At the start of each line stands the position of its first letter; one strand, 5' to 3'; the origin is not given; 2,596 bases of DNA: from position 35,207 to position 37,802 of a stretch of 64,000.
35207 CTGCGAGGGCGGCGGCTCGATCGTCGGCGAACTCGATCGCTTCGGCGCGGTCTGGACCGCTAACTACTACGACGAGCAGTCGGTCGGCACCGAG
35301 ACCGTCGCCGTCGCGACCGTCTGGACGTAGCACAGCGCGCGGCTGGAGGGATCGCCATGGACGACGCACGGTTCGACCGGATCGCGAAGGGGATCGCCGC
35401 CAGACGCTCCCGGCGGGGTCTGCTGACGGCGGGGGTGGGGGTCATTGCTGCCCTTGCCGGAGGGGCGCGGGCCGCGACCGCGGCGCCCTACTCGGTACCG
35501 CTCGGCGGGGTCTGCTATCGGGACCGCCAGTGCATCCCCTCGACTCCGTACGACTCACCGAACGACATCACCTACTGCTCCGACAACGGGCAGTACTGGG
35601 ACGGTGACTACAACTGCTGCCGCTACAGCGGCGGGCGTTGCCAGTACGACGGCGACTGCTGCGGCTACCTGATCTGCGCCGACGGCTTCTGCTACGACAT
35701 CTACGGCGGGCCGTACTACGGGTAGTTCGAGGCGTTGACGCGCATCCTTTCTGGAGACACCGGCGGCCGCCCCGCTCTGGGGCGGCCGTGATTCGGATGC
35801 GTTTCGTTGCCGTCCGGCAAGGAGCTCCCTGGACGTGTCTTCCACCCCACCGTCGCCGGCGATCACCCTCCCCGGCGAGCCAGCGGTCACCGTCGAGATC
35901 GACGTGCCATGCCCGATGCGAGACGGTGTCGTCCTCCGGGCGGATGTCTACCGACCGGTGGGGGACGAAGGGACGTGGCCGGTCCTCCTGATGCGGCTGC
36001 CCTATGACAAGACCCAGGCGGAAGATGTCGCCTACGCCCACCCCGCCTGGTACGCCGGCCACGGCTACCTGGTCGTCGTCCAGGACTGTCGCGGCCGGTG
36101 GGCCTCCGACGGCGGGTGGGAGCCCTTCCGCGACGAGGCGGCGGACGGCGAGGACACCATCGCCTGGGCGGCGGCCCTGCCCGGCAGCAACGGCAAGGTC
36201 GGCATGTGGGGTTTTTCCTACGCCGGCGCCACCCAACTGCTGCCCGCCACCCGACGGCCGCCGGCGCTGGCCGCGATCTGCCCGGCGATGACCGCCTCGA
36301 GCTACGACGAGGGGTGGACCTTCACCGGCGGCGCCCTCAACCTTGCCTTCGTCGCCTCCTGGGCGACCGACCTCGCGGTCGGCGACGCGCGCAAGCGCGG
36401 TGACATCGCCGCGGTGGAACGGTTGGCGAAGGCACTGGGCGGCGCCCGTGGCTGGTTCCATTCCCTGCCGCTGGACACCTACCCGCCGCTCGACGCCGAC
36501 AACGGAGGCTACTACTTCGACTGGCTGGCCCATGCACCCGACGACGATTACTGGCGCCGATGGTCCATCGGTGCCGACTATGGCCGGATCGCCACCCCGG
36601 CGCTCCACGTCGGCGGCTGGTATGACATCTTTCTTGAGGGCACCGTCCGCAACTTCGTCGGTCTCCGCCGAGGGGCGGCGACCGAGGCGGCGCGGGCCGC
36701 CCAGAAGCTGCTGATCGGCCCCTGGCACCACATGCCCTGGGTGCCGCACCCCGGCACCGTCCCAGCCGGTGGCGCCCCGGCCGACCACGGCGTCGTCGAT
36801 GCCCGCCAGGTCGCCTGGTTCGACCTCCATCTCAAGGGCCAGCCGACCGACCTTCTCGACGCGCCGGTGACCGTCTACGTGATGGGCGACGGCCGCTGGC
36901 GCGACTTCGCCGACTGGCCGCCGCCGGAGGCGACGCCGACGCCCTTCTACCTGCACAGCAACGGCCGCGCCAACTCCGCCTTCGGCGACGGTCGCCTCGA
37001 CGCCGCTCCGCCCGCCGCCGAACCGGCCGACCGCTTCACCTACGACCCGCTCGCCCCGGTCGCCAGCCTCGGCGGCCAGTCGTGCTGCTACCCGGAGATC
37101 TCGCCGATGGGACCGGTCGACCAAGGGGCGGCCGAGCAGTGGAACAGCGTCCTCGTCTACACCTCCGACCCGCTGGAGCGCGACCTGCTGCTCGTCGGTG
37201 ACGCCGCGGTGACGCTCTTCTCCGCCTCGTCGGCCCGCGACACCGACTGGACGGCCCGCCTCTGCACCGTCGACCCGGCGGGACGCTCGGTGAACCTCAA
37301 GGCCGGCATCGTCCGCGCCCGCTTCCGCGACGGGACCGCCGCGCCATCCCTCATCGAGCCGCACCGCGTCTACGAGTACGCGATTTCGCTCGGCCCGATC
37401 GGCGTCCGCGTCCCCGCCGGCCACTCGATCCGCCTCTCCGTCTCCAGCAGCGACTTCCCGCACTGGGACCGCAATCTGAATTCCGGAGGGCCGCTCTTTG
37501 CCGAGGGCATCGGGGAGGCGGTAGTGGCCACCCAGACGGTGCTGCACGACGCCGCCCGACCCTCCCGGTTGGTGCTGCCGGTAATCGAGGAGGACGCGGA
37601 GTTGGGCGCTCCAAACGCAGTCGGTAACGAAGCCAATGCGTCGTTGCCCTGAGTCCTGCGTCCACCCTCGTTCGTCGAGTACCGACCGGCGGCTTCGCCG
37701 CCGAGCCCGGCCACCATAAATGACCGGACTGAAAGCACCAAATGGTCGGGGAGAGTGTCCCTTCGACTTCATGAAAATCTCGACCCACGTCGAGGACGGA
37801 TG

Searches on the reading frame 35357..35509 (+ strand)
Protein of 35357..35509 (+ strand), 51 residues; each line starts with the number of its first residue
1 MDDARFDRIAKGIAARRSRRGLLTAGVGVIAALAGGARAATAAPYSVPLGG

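Call 46: find_homologous_proteins(query=A5, max_evalue=10)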
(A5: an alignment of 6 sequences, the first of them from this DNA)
Query A5 (6 sequences) (44 aa, profile of the alignment): 8 proteins with E <= 10 among 996 candidates.
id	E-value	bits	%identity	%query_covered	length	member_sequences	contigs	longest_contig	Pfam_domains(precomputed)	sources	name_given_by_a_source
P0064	2.1e-14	71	45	64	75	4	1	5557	-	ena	-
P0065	1.1e-10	59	57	32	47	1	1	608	-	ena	-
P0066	5.9e-9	53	57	32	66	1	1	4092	-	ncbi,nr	ncbi:MAG: hypothetical protein H0U10_01965 [Chloroflexia bacterium]|nr:hypothetical protein [Chlorof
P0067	4.9e-7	47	37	80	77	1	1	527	-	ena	-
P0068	2.5e-2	32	39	52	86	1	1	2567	-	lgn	-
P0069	5.7e-1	28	54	30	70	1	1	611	-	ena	-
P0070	8.3e-1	27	44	57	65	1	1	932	-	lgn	-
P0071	9.0e+0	24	58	52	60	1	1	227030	-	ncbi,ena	-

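Call 48: find_encoding_contigs(protein=P0064, flank=6000)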
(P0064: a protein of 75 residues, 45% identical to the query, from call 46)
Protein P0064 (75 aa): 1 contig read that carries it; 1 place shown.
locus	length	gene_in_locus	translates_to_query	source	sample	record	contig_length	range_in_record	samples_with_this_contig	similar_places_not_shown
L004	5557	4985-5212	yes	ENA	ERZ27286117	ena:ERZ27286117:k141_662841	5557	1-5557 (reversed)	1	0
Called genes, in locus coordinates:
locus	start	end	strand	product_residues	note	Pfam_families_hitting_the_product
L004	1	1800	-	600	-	?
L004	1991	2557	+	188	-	PF00296:Bac_luciferase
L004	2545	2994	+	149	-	-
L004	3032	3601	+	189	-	PF00583:Acetyltransf_1 (weak), PF13508:Acetyltransf_7 (weak), PF08530:PepX_C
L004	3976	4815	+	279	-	PF04951:Peptidase_M55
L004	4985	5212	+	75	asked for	-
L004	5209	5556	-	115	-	?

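Call 72: find_homologous_proteins(query=A6, max_evalue=10)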
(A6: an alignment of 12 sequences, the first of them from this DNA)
Query A6 (12 sequences) (44 aa, profile of the alignment): 31 proteins with E <= 10 among 8000 candidates.
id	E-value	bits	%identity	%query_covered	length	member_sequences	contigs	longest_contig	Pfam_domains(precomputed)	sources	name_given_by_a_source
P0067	2.1e-12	64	37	80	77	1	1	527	-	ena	-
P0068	2.2e-11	61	39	52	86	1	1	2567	-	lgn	-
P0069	1.3e-10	59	54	30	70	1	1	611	-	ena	-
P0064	2.1e-9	55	45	64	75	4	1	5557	-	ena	-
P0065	4.0e-9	54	57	32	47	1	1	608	-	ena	-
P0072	6.8e-9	53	50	45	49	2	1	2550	-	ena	-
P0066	7.7e-9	53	57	32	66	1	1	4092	-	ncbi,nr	ncbi:MAG: hypothetical protein H0U10_01965 [Chloroflexia bacterium]|nr:hypothetical protein [Chlorof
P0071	4.5e-7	47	58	52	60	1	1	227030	-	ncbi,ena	-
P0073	9.2e-7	46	37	80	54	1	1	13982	-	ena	-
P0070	2.7e-6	45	44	57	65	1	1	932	-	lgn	-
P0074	4.3e-6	44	64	32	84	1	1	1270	-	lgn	-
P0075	5.7e-6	44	48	66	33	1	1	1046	-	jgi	jgi:hypothetical protein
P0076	1.6e-5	42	52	52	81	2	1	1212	-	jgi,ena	-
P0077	6.3e-5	40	47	82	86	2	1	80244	-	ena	-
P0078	6.4e-5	40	-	-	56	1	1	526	-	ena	-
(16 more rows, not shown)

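Call 91: search_protein_families(library=pfam, proteins=[window:35357-35509:+], max_evalue=10)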
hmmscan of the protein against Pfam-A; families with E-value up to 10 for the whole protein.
seq(51 aa): 1 family
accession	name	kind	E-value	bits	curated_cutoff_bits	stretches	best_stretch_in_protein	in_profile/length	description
PF08012.16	DUF1702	-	0.2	10.9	25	1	4-41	199-237/319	Protein of unknown function (DUF1702)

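Call 92: search_protein_families(library=ncbifam, proteins=[window:35357-35509:+], max_evalue=10)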
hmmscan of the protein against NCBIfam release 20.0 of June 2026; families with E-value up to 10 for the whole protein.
seq(51 aa): 0 families

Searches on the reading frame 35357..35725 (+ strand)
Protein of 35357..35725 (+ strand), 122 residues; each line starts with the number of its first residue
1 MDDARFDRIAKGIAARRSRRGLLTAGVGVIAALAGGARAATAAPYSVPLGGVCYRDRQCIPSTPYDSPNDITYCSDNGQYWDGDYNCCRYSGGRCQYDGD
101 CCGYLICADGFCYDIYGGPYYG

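Call 9: search_protein_families(library=pfam, proteins=[window:35357-35725:+], max_evalue=10)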
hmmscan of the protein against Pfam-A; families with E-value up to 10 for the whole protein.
window:35357-35725:+ (122 aa): 5 families
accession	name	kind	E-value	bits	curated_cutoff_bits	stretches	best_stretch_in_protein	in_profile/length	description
PF08093.16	Toxin_23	-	0.028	15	22.2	1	88-112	2-27/30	Magi 5 toxic peptide family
PF01683.23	EB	-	0.14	12.7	24.3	1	47-68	16-29/52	EB module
PF04706.18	Dickkopf_N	-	0.15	12.9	25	1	73-112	13-50/51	Dickkopf N-terminal cysteine-rich region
PF17557.7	Conotoxin_I2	-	0.51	11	27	1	88-112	1-24/38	I2-superfamily conotoxins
PF23416.1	DUF7107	-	1.7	9.5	24.6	1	94-114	1-21/48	Domain of unknown function (DUF7107)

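Call 10: search_protein_families(library=ncbifam, proteins=[window:35357-35725:+], max_evalue=10)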
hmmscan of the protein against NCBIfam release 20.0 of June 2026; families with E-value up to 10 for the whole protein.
window:35357-35725:+ (122 aa): 0 families

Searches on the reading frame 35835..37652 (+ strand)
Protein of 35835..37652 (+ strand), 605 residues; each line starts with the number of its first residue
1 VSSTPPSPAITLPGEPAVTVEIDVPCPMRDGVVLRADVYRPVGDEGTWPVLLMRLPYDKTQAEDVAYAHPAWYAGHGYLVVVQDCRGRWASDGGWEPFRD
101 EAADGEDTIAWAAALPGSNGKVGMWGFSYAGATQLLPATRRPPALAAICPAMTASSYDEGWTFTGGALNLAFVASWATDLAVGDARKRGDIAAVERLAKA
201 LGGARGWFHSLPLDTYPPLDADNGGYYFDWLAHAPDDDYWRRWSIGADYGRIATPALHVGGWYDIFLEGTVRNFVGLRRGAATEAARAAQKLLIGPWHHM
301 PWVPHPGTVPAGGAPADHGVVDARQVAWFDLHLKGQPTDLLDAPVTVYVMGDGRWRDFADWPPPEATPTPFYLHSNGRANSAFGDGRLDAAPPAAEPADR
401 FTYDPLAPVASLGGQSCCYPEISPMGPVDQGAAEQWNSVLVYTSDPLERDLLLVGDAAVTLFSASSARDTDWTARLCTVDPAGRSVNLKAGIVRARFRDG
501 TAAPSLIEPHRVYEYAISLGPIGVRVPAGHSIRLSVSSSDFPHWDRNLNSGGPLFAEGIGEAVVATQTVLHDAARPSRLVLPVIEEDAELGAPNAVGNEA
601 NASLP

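Call 19: search_protein_families(library=pfam, proteins=[window:35835-37652:+])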
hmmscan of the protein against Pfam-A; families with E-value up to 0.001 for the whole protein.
window:35835-37652:+ (605 aa): 2 families
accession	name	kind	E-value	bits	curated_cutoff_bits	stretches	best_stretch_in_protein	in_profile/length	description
PF02129.25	Peptidase_S15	-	8.8e-64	216.1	23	1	30-300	1-261/262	X-Pro dipeptidyl-peptidase (S15 family)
PF08530.16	PepX_C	-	3.3e-41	142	22.5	1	343-579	7-216/217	X-Pro dipeptidyl-peptidase C-terminal non-catalytic domain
